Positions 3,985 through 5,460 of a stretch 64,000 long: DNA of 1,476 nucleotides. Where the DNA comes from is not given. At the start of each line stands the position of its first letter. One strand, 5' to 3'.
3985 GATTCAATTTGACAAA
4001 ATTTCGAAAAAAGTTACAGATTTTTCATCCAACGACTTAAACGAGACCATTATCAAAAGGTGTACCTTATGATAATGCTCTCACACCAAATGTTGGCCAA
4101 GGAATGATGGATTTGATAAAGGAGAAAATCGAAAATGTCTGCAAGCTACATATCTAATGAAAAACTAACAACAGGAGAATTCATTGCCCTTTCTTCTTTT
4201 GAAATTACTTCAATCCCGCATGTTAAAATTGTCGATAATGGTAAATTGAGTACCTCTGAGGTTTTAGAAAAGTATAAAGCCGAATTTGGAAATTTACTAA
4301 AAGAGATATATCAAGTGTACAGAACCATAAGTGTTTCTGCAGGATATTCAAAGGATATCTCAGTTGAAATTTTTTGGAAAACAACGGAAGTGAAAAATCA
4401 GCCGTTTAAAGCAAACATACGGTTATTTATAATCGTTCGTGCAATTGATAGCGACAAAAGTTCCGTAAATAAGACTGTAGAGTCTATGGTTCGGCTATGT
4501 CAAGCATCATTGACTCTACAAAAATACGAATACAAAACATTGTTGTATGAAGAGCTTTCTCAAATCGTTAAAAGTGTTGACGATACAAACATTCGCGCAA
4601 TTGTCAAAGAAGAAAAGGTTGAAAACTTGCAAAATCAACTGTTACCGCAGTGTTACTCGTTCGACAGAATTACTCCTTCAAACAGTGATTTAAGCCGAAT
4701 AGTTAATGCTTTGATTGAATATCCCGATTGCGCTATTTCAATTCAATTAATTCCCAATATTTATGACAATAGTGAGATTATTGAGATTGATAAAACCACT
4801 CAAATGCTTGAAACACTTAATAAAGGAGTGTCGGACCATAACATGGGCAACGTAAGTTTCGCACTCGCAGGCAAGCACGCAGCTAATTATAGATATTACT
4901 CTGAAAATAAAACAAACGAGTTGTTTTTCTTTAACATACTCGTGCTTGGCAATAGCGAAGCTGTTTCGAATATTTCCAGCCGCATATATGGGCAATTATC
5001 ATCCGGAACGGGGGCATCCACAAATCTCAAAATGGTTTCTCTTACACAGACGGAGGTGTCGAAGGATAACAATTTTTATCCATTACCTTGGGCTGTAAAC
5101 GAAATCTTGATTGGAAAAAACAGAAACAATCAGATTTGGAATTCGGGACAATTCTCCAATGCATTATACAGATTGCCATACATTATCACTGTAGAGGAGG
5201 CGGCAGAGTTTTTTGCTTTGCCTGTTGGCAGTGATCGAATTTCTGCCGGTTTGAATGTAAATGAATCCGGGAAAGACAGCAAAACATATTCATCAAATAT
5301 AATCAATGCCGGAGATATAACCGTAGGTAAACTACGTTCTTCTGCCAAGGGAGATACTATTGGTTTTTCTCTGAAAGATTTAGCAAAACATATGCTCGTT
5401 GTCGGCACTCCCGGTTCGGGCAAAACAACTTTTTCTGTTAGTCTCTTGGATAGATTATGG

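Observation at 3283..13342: Candidate undescribed phase-variable system: HerA-type ATPase, acidic-tailed nuclease, SPFH-SHOCT and a Zn-ribbon/membrane module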

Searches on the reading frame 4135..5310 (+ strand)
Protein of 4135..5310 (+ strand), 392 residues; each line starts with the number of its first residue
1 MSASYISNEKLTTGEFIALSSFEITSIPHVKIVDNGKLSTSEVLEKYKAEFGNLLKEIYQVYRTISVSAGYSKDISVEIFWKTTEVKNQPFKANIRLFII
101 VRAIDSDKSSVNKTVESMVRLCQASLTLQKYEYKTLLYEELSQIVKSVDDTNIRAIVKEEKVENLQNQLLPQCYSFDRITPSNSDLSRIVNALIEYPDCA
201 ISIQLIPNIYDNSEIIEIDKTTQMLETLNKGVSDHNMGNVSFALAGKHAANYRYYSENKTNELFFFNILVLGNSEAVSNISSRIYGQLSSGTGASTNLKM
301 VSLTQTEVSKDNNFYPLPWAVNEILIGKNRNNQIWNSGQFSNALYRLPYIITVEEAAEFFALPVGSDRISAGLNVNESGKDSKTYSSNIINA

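Call 69: predict_structure(alignment_id=A4)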
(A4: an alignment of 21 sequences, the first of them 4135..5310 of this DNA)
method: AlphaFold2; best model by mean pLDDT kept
length: 392 residues; sequences in the alignment: 21
mean_pLDDT: 88.9   pTM: 0.88
mean pLDDT of the five models: 88.9, 88.0, 87.9, 87.4, 86.9
residues with pLDDT >= 90: 279; 70-90: 78; 50-70: 32; < 50: 3
segments of 3 or more residues with pLDDT < 50: 1-3
pLDDT, mean of each block of 10 residues (from residue 1): 74 93 96 85 92 96 74 87 92 96 94 94 94 94 94 95 86 91 91 97 96 95 90 55 82 94 97 97 94 84 92 92 91 85 92 95 91 82 57 54
secondary structure, 60 per line:
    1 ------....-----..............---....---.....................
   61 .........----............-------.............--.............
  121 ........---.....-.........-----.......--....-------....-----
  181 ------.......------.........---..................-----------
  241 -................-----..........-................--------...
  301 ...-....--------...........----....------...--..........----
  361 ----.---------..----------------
elements in order: E7-10 E16-29 H33-36 H40-69 E74-85 E93-105 H108-128 E132-136 H138-146 E152-158 E161-164 E172-175 H187-193 E200-208 H212-229 H242-257 E263-272 H274-289 E298-303 H305-308 H317-327 H332-335 E350-352 H353-356

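Call 72: fold_search(model_id=the predicted structure, library=pdb)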
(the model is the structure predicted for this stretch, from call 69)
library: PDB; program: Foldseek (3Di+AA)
matches with E <= 10: 561; with E <= 0.001: 13
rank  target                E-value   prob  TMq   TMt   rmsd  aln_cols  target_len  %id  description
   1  8rtb_A                3.9e-08  1.00  0.36  0.22  10.2       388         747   11  Extended inner membrane complex (IMC) protomer structure (TrwM/VirB3-TrwK/VirB4-TrwI/VirB6-TrwG/VirB8-TrwE/VirB10) fro (released 2024-06-19)
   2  8rtd_O                3.9e-08  1.00  0.36  0.20  10.2       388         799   11  Stalk-Arches-IMC structure from the fully-assembled R388 type IV secretion system determined by cryo-EM. (released 2024-06-19)
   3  8rtd_T                3.9e-08  1.00  0.36  0.20  10.2       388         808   11  Stalk-Arches-IMC structure from the fully-assembled R388 type IV secretion system determined by cryo-EM. (released 2024-06-19)
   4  8rtd_g                1.4e-07  1.00  0.37  0.22   9.8       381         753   10  Stalk-Arches-IMC structure from the fully-assembled R388 type IV secretion system determined by cryo-EM. (released 2024-06-19)
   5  8rtd_V                4.2e-07  1.00  0.42  0.26   7.9       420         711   11  Stalk-Arches-IMC structure from the fully-assembled R388 type IV secretion system determined by cryo-EM. (released 2024-06-19)
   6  8rtb_B                4.4e-07  1.00  0.42  0.28   7.8       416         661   12  Extended inner membrane complex (IMC) protomer structure (TrwM/VirB3-TrwK/VirB4-TrwI/VirB6-TrwG/VirB8-TrwE/VirB10) fro (released 2024-06-19)
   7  8rtd_P                5.3e-07  1.00  0.43  0.25   7.6       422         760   11  Stalk-Arches-IMC structure from the fully-assembled R388 type IV secretion system determined by cryo-EM. (released 2024-06-19)
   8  8rtd_h                6.6e-07  1.00  0.46  0.40   7.3       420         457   11  Stalk-Arches-IMC structure from the fully-assembled R388 type IV secretion system determined by cryo-EM. (released 2024-06-19)
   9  7o42_A                1.4e-06  1.00  0.40  0.19   7.5       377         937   10  TrwK/VirB4unbound trimer of dimers complex (with Hcp1) from the R388 type IV secretion system determined by cryo-EM. (released 2022-06-22)
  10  7o42_E                1.4e-06  1.00  0.41  0.21   8.4       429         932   11  TrwK/VirB4unbound trimer of dimers complex (with Hcp1) from the R388 type IV secretion system determined by cryo-EM. (released 2022-06-22)
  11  7o43_A                1.7e-06  1.00  0.38  0.21  10.5       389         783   10  TrwK/VirB4unbound dimer complex from R388 type IV secretion system determined by cryo-EM. (released 2022-06-22)
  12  7o43_B                1.9e-06  1.00  0.37  0.21   8.1       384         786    8  TrwK/VirB4unbound dimer complex from R388 type IV secretion system determined by cryo-EM. (released 2022-06-22)
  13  7o41_A                2.1e-05  1.00  0.35  0.21  10.3       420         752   10  Hexameric composite model of the Inner Membrane Complex (IMC) with the Arches from the fully-assembled R388 type IV se (released 2022-06-22)
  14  8zls_B                1.5e-03  0.85  0.29  0.25  13.5       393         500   12  Apo structure of BBE-like oxidative cyclase MaDS1 (released 2025-08-13)
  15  5gvc_A                1.7e-03  0.08  0.09  0.07  24.4       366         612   11  Human Topoisomerase IIIb topo domain (released 2017-06-14)
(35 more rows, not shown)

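Call 84: search_dna_similar(query=window:4135-5310:+, collection=phages, mode=protein, max_evalue=0.001, max_rows=10)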
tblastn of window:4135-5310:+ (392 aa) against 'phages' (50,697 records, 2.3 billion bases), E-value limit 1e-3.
No match.

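Call 85: search_dna_similar(query=window:4135-5310:+, collection=plasmids, mode=protein, max_evalue=0.001, max_rows=15)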
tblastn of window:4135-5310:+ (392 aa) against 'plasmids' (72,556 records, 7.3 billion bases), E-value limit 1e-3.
Records with a match: 1; places in all: 1; records where one place covers at least 80% of the query: 1.
Best place of each record, by identity: <60% 1.
By first word of the organism name: Priestia 1.
By predicted mobility (MOB-suite, as given by PLSDB): mobilizable 1.
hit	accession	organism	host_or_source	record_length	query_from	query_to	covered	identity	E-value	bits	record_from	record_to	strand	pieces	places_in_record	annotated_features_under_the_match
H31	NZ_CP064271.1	Priestia megaterium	cell culture,Zoo anteater area soil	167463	15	378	93%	21.8%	4e-13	79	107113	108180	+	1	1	hypothetical protein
